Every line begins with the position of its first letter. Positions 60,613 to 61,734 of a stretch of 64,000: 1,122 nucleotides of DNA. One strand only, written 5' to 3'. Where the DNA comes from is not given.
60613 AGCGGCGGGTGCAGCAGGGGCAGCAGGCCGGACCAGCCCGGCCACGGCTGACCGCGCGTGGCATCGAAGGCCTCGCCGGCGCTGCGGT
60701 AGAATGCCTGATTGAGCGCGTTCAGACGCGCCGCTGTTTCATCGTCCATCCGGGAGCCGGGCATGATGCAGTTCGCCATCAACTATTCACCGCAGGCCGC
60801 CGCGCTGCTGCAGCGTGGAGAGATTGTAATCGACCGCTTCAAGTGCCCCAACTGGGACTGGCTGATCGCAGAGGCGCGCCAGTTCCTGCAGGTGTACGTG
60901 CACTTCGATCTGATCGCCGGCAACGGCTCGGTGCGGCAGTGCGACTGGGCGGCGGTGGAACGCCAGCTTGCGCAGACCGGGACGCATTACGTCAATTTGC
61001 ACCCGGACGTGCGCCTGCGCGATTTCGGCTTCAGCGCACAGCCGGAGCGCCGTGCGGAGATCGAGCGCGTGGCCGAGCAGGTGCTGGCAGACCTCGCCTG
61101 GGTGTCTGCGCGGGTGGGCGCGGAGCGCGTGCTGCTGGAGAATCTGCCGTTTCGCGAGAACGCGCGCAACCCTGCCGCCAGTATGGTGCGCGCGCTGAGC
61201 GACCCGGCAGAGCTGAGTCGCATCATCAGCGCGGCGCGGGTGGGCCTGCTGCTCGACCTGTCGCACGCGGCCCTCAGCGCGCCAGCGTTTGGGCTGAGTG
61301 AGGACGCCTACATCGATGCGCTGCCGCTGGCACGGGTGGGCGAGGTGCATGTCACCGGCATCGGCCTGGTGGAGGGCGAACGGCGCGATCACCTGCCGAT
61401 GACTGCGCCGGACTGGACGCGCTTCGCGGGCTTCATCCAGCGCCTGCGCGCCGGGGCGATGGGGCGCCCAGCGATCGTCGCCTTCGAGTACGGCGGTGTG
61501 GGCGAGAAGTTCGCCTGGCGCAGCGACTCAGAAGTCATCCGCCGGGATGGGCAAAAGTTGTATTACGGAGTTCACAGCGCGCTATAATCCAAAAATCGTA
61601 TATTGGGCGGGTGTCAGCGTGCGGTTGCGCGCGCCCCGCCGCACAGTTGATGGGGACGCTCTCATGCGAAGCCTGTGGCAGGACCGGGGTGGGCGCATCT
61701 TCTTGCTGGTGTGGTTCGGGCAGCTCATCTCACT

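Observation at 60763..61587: Orphan DUF692/MNIO-family iron enzyme with no visible precursor peptide or partner protein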

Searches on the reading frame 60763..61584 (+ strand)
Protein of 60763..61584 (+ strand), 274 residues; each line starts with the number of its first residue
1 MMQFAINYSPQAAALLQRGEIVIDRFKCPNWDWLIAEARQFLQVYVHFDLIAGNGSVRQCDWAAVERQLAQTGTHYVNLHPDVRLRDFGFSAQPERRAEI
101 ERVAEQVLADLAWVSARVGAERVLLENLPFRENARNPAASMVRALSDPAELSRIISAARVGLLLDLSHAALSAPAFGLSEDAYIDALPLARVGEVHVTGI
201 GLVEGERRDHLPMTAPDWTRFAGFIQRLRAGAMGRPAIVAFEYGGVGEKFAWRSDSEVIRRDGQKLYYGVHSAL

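Call 4: search_protein_families(library=pfam, proteins=[window:60763-61584:+], max_evalue=0.01)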
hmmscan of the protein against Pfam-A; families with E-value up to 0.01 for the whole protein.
window:60763-61584:+ (274 aa): 2 families
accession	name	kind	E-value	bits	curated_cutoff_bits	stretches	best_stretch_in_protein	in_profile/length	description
PF05114.20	MbnB_TglH_ChrH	-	2.1e-06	27.6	25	1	115-200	117-202/263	RiPP precursor modification enzyme MbnB/TglH/ChrH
PF01261.30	AP_endonuc_2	-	3.1e-06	27.5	31.1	1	45-258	50-245/249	Xylose isomerase-like TIM barrel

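Call 5: search_protein_families(library=ncbifam, proteins=[window:60763-61584:+], max_evalue=0.01)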
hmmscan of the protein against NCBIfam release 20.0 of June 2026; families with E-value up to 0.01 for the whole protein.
window:60763-61584:+ (274 aa): 3 families
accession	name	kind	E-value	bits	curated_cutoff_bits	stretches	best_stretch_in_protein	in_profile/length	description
NF050151.1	RiPP_MNIO_ApyH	equivalog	5.5e-11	42.1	400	1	103-243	129-258/283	multinuclear non-heme iron-dependent oxidative enzyme ApyH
NF050167.1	MNIO_BufB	equivalog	3.6e-06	26.5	310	1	123-201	124-202/262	MNIO family bufferin maturase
NF003818.2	PRK05409.1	equivalog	0.00072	19.2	360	1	112-199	116-202/264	HvfB family MNIO-type RiPP peptide maturase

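Call 6: find_homologous_proteins(query=window:60763-61584:+, max_evalue=0.001)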
Query window:60763-61584:+ (274 aa): 814 proteins with E <= 0.001 among 7567 candidates; the best 120 are listed.
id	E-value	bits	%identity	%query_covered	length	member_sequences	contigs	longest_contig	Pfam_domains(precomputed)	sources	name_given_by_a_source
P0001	1.2e-176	604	99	100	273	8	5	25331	PF01261.31,PF05114.21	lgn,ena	-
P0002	6.0e-91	323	56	97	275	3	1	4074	PF05114.21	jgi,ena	-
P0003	8.8e-91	322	55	98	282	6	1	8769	PF05114.21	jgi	-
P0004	9.9e-91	322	55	99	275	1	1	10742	PF05114.21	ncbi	-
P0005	1.0e-77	279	48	94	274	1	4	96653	PF05114.21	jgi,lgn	jgi:uncharacterized protein (UPF0276 family)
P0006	2.7e-75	271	51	97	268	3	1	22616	PF05114.21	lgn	-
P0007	1.0e-72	263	50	97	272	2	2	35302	PF05114.21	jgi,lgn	jgi:uncharacterized protein (UPF0276 family)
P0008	1.6e-70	256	46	99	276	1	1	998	PF05114.21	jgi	jgi:uncharacterized protein (UPF0276 family)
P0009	2.8e-70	255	49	99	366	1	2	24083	PF05114.21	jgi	jgi:uncharacterized protein (UPF0276 family)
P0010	4.0e-70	254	50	95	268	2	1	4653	PF05114.21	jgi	jgi:uncharacterized protein (UPF0276 family)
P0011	3.5e-68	248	47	99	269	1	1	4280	PF05114.21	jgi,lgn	jgi:uncharacterized protein (UPF0276 family)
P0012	1.0e-67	246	46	99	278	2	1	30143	PF05114.21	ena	-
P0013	1.7e-67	246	45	99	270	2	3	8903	PF05114.21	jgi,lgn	jgi:uncharacterized protein (UPF0276 family)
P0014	3.0e-67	245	46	100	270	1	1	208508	PF05114.21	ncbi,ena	-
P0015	3.3e-67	245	45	99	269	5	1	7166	PF05114.21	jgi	jgi:uncharacterized protein (UPF0276 family)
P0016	5.8e-67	244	46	97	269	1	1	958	PF05114.21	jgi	jgi:uncharacterized protein (UPF0276 family)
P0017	7.0e-67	244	46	100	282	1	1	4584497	PF05114.21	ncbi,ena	-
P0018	1.2e-66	243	45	99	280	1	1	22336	PF05114.21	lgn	-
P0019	1.9e-66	242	47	99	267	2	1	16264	PF05114.21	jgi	jgi:uncharacterized protein (UPF0276 family)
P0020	2.7e-66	242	47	94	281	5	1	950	PF05114.21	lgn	-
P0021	3.0e-66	242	47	99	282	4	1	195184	PF05114.21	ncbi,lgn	ncbi:MAG: DUF692 family multinuclear iron-containing protein [Aggregatilineales bacterium]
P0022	4.2e-66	241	46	100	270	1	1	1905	PF05114.21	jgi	jgi:uncharacterized protein (UPF0276 family)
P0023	4.7e-66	241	44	99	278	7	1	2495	PF05114.21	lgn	-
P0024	6.0e-66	241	45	99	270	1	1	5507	PF05114.21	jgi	jgi:uncharacterized protein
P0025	6.9e-66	240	45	99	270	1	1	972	PF05114.21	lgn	-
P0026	1.1e-65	240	45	100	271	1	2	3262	PF05114.21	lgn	-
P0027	3.3e-65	238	44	100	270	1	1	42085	PF05114.21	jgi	jgi:uncharacterized protein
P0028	4.6e-65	238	47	94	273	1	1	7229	PF05114.21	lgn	-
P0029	4.8e-65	238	45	97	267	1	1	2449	PF05114.21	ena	-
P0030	8.4e-65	237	44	99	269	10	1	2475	PF05114.21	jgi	jgi:uncharacterized protein (UPF0276 family)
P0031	2.1e-64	236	43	100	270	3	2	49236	PF05114.21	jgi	jgi:uncharacterized protein (UPF0276 family)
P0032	3.3e-64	235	46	99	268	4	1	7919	PF05114.21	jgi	jgi:uncharacterized protein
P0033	3.4e-64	235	44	99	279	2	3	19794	PF05114.21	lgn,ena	-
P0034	7.8e-64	234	44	99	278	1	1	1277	PF05114.21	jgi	jgi:uncharacterized protein (UPF0276 family)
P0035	8.6e-64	234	44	98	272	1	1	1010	PF05114.21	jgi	jgi:uncharacterized protein (UPF0276 family)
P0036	1.1e-63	233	43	99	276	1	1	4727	PF05114.21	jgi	jgi:uncharacterized protein (UPF0276 family)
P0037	1.7e-63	233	43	99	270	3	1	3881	PF05114.21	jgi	jgi:uncharacterized protein (UPF0276 family)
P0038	1.8e-63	233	42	99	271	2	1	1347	PF05114.21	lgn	-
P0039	1.9e-63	232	43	99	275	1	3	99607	PF05114.21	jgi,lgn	-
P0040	2.7e-63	232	45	99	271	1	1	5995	PF01261.31,PF05114.21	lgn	-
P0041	2.8e-63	232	43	100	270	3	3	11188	PF05114.21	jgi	jgi:uncharacterized protein (UPF0276 family)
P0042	3.1e-63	232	42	100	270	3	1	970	PF05114.21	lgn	-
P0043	3.2e-63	232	44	97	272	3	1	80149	PF01261.31,PF05114.21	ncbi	-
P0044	4.8e-63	231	45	99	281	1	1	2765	PF05114.21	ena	-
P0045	5.5e-63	231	44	99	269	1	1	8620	PF05114.21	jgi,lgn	jgi:uncharacterized protein (UPF0276 family)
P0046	6.4e-63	231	44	99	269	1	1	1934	PF05114.21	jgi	jgi:uncharacterized protein (UPF0276 family)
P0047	7.4e-63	231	47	100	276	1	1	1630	PF05114.21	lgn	-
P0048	9.7e-63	230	45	99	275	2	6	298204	PF05114.21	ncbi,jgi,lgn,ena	-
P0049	1.4e-62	230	44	97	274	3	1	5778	PF05114.21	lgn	-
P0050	2.1e-62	229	43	99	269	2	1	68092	PF05114.21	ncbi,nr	ncbi:MAG: DUF692 family protein [Anaerolineales bacterium]|nr:DUF692 family protein [Anaerolineales 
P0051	2.3e-62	229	45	95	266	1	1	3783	PF05114.21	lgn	-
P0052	2.6e-62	229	43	99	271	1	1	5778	PF05114.21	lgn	-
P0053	2.6e-62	229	45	99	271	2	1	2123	PF01261.31,PF05114.21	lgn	-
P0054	2.7e-62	229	42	97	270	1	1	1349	PF05114.21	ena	-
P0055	2.8e-62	229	42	98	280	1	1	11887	PF05114.21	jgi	jgi:uncharacterized protein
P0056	2.9e-62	229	44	94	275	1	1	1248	PF05114.21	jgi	jgi:uncharacterized protein (UPF0276 family)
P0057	3.6e-62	228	46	97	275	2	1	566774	PF05114.21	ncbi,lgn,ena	-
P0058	3.8e-62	228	42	97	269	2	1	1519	PF05114.21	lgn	-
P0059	5.5e-62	228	42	99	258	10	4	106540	PF05114.21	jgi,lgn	jgi:uncharacterized protein (UPF0276 family)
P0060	5.6e-62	228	43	99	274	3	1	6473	PF05114.21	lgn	-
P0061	5.6e-62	228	46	97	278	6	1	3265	PF05114.21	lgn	-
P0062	8.0e-62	227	42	97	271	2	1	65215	PF05114.21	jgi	jgi:uncharacterized protein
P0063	1.1e-61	227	45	99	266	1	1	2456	PF05114.21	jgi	jgi:uncharacterized protein (UPF0276 family)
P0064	1.4e-61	226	43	98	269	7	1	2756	PF05114.21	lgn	-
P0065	1.9e-61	226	46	97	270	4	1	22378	PF05114.21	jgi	jgi:uncharacterized protein (UPF0276 family)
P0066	2.0e-61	226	45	99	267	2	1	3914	PF05114.21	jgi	jgi:uncharacterized protein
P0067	2.2e-61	226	46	94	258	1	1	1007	PF05114.21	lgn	-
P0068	2.2e-61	226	44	97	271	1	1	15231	PF05114.21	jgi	jgi:uncharacterized protein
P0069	2.3e-61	226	45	97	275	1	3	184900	PF05114.21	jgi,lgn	jgi:uncharacterized protein (UPF0276 family)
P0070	2.5e-61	226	43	99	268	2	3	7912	PF05114.21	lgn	-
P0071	2.6e-61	226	45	99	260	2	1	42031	PF05114.21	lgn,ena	-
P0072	2.6e-61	225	45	97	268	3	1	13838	PF05114.21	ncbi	-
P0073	3.3e-61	225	41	99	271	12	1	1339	PF05114.21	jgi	-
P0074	3.6e-61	225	46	99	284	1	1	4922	PF05114.21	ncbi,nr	ncbi:MAG: DUF692 family protein [Anaerolineae bacterium]|nr:DUF692 family protein [Anaerolineae bact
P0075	3.7e-61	225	46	97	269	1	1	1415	PF05114.21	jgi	jgi:uncharacterized protein (UPF0276 family)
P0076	3.8e-61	225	46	97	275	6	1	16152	PF05114.21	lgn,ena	-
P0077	4.4e-61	225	44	97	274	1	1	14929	PF05114.21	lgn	-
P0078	5.1e-61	225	45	99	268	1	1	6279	PF05114.21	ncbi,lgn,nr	ncbi:MAG: DUF692 family protein [Anaerolineae bacterium]|nr:DUF692 family protein [Anaerolineae bact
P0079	5.8e-61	224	43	97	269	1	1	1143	PF05114.21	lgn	-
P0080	6.6e-61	224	43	99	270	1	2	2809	PF05114.21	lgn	-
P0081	6.7e-61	224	42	97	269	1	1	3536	PF01261.31,PF05114.21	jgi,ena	-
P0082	9.2e-61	224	44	99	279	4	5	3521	PF05114.21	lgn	-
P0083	9.4e-61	224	43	94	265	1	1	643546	PF05114.21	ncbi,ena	-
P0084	1.1e-60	223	45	99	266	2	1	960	PF05114.21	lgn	-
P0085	1.8e-60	223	42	99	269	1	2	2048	PF05114.21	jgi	jgi:uncharacterized protein (UPF0276 family)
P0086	2.0e-60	223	44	94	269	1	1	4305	PF05114.21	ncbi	-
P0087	2.3e-60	222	44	99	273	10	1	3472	PF05114.21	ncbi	-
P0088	2.4e-60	222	42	97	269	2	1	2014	PF05114.21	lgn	-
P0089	2.6e-60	222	43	98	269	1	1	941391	PF05114.21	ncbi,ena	-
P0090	4.1e-60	222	43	97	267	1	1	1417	PF05114.21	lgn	-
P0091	4.4e-60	221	43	99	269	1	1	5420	PF05114.21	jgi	jgi:hypothetical protein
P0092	4.9e-60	221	43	99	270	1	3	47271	PF05114.21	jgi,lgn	jgi:uncharacterized protein (UPF0276 family)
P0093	5.3e-60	221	44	99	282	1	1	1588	PF05114.21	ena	-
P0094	6.2e-60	221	44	95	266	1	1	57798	PF05114.21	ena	-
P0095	6.5e-60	221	42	98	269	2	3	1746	PF05114.21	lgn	-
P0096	6.8e-60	221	44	99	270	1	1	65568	PF05114.21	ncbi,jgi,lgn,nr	ncbi:MAG: DUF692 family protein [Anaerolineae bacterium]|jgi:uncharacterized protein (UPF0276 family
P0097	8.3e-60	221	43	97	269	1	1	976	PF05114.21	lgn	-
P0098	8.6e-60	221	42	97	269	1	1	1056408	PF05114.21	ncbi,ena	-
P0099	1.2e-59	220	45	100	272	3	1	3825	PF01261.31,PF05114.21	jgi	-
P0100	1.5e-59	220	44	95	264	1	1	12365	PF05114.21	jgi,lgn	jgi:hypothetical protein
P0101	1.6e-59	220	43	97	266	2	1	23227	PF05114.21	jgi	jgi:uncharacterized protein (UPF0276 family)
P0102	2.2e-59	219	43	97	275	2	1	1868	PF05114.21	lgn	-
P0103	3.0e-59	219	44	96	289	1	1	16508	PF05114.21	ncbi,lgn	ncbi:MAG: DUF692 family multinuclear iron-containing protein [Chloroflexota bacterium]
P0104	4.0e-59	218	41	99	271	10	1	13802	PF05114.21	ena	-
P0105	6.2e-59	218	41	94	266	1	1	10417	PF05114.21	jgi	-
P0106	9.1e-59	217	40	99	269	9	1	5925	PF05114.21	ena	-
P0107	1.3e-58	217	46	94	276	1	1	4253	PF05114.21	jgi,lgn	jgi:uncharacterized protein (UPF0276 family)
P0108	1.7e-58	216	42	97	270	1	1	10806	PF05114.21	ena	-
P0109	1.9e-58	216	45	99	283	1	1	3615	PF05114.21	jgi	jgi:uncharacterized protein (UPF0276 family)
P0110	1.9e-58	216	41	98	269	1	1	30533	PF05114.21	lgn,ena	-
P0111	1.9e-58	216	43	97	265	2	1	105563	PF05114.21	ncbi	ncbi:MAG: DUF692 family multinuclear iron-containing protein [Chloroflexota bacterium]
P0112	2.5e-58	216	42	99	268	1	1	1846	PF05114.21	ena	-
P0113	2.7e-58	216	41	97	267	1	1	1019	PF05114.21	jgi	jgi:uncharacterized protein (UPF0276 family)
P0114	3.0e-58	215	43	99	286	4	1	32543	PF05114.21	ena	-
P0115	3.0e-58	215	39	97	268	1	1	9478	PF05114.21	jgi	-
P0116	3.3e-58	215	42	99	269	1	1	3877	PF05114.21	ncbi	-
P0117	4.1e-58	215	42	99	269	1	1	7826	PF05114.21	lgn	-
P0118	4.1e-58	215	42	97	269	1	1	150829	PF05114.21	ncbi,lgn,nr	ncbi:MAG: DUF692 family protein [Anaerolineales bacterium]|nr:DUF692 family protein [Anaerolineales 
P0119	4.5e-58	215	44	97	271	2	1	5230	PF05114.21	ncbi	-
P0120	5.0e-58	215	43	97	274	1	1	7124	PF05114.21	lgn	-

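Call 7: search_solved_structures(query=window:60763-61584:+, max_evalue=10, show_alignments=3)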
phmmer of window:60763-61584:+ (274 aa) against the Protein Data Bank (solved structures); distinct sequences matched with E-value up to 10: 2.
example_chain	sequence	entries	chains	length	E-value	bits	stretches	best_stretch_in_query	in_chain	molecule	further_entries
3qxb_A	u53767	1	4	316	0.13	14.9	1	92-181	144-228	Putative Xylose isomerase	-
3bww_A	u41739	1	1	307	0.6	12.7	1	132-200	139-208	Protein of unknown function DUF692/COG3220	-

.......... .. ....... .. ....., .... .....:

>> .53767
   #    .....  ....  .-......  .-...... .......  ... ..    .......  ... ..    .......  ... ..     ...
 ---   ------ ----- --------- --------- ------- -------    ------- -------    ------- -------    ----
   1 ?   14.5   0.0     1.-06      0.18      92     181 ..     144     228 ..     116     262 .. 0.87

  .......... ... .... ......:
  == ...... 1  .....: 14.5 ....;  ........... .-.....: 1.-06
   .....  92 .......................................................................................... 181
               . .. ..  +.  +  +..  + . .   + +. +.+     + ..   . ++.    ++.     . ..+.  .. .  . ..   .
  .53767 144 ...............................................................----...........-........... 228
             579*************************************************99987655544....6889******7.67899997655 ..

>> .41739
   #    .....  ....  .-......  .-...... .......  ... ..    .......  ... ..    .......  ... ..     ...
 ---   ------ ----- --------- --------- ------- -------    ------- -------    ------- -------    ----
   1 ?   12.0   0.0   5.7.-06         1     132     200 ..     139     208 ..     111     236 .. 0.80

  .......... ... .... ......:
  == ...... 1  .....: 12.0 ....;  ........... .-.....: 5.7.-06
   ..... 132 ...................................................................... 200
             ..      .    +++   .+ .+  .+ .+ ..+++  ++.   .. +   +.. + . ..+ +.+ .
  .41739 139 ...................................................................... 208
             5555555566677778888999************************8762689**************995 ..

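Call 10: find_related_loci(query=A1, collection=genome_contigs, flank=10000)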
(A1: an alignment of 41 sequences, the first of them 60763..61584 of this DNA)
Query A1 (274 aa) in genome_contigs; peptide patterns used: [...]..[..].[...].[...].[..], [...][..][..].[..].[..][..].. (x = any residue, [..] = any of these).
485 stretches matched a pattern; 399 encode a relative of the query (tblastn E <= 1e-3); the best 80 are kept; 80 distinct loci.
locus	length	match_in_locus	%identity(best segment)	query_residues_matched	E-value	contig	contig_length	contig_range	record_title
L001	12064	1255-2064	55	2-270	2e-95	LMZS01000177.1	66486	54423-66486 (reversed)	MAG: Chloroflexi bacterium OLB15 UZ15_CFX003CONTIG000177, whole genome shotgun sequence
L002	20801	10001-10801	56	2-267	3e-95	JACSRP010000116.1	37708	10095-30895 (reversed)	MAG: Anaerolineae bacterium isolate CH4 contig-70_930, whole genome shotgun sequence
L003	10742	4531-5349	54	2-273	6e-95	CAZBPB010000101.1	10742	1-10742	MAG TPA_asm: uncultured Pleurocapsa sp. isolate binchicken_co179_53 genome assembly, contig: NODE_11428_length_10742_cov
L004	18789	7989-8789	57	2-267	2e-97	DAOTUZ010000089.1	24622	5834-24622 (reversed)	MAG TPA_asm: Anaerolineae bacterium isolate F3_97 k223_88061, whole genome shotgun sequence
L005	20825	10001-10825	46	1-273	6e-72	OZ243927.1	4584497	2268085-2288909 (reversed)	MAG: Trueperaceae bacterium isolate 5b6657fa-4255-4ed3-9929-6c8d954eddd0 genome assembly, chromosome: 1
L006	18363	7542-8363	47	1-272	4e-71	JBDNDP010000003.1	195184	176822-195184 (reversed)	MAG: Aggregatilineales bacterium isolate RM_bin19_OCT21 C3, whole genome shotgun sequence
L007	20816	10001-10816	44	2-271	2e-70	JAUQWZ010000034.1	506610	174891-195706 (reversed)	MAG: Aggregatilineales bacterium isolate BIN16 contig_117594, whole genome shotgun sequence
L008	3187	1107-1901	46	2-271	7e-70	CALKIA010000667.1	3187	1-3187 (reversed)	MAG TPA_asm: uncultured Chloroflexi bacterium isolate SRR5576005_bin.115_CONCOCT_v1.1_MAG genome assembly, contig: ERZ79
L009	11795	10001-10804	45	2-272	3e-67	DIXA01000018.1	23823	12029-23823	MAG TPA_asm: Anaerolineales bacterium UBA6092 UBA6092_contig_10003, whole genome shotgun sequence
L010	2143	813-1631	47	2-272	1e-68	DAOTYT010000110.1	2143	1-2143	MAG TPA_asm: Anaerolineae bacterium isolate H28_391 k137_609907, whole genome shotgun sequence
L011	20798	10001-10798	45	2-272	1e-66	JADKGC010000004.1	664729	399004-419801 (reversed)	MAG: Candidatus Flexifilum breve isolate Ribe_BATAC.253 tig00001612-10-6629280, whole genome shotgun sequence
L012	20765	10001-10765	43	2-259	9e-67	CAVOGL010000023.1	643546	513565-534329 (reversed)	MAG: uncultured Chloroflexia bacterium isolate MFD09964.bin.2.169 genome assembly, contig: contig_6543, whole genome sho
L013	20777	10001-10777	46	2-267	3e-66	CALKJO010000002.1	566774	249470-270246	MAG: uncultured Anaerolineae bacterium isolate N1_Bin_Bin_109_sub_1 genome assembly, contig: c_000000834620, whole genom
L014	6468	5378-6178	43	2-272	5e-66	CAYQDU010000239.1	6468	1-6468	MAG TPA_asm: uncultured Anaerolinea sp. isolate binchicken_co20_395 genome assembly, contig: NODE_21271_length_6468_cov_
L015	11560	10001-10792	41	1-267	3e-66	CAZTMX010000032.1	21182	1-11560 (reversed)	MAG TPA_asm: uncultured Anaerolineaceae bacterium isolate binchicken_co22_211 genome assembly, contig: NODE_2674_length_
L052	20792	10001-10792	40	2-267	1e-60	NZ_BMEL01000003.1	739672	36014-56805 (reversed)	Halobacillus andaensis strain CGMCC 1.12153 sequence03, whole genome shotgun sequence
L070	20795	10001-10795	37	1-267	5e-58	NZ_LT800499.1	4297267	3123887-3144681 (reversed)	Halobacillus massiliensis strain Marseille-P3554, whole genome shotgun sequence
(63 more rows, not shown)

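Call 11: search_solved_structures(query=A1, max_evalue=1, show_alignments=4)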
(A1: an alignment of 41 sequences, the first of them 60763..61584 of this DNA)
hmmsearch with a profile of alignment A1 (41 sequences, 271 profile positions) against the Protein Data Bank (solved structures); distinct sequences matched with E-value up to 1: 4.
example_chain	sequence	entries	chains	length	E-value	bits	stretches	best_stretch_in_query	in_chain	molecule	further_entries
3bww_A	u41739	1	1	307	1.1e-06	31.5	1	42-200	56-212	Protein of unknown function DUF692/COG3220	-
8hci_D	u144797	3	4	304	2.9e-06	30.1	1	140-265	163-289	DUF692 family protein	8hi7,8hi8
7dz9_B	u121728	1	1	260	0.00037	23.2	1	141-200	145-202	cpMbnB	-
7dz9_A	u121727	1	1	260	0.00038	23.2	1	141-200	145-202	MbnB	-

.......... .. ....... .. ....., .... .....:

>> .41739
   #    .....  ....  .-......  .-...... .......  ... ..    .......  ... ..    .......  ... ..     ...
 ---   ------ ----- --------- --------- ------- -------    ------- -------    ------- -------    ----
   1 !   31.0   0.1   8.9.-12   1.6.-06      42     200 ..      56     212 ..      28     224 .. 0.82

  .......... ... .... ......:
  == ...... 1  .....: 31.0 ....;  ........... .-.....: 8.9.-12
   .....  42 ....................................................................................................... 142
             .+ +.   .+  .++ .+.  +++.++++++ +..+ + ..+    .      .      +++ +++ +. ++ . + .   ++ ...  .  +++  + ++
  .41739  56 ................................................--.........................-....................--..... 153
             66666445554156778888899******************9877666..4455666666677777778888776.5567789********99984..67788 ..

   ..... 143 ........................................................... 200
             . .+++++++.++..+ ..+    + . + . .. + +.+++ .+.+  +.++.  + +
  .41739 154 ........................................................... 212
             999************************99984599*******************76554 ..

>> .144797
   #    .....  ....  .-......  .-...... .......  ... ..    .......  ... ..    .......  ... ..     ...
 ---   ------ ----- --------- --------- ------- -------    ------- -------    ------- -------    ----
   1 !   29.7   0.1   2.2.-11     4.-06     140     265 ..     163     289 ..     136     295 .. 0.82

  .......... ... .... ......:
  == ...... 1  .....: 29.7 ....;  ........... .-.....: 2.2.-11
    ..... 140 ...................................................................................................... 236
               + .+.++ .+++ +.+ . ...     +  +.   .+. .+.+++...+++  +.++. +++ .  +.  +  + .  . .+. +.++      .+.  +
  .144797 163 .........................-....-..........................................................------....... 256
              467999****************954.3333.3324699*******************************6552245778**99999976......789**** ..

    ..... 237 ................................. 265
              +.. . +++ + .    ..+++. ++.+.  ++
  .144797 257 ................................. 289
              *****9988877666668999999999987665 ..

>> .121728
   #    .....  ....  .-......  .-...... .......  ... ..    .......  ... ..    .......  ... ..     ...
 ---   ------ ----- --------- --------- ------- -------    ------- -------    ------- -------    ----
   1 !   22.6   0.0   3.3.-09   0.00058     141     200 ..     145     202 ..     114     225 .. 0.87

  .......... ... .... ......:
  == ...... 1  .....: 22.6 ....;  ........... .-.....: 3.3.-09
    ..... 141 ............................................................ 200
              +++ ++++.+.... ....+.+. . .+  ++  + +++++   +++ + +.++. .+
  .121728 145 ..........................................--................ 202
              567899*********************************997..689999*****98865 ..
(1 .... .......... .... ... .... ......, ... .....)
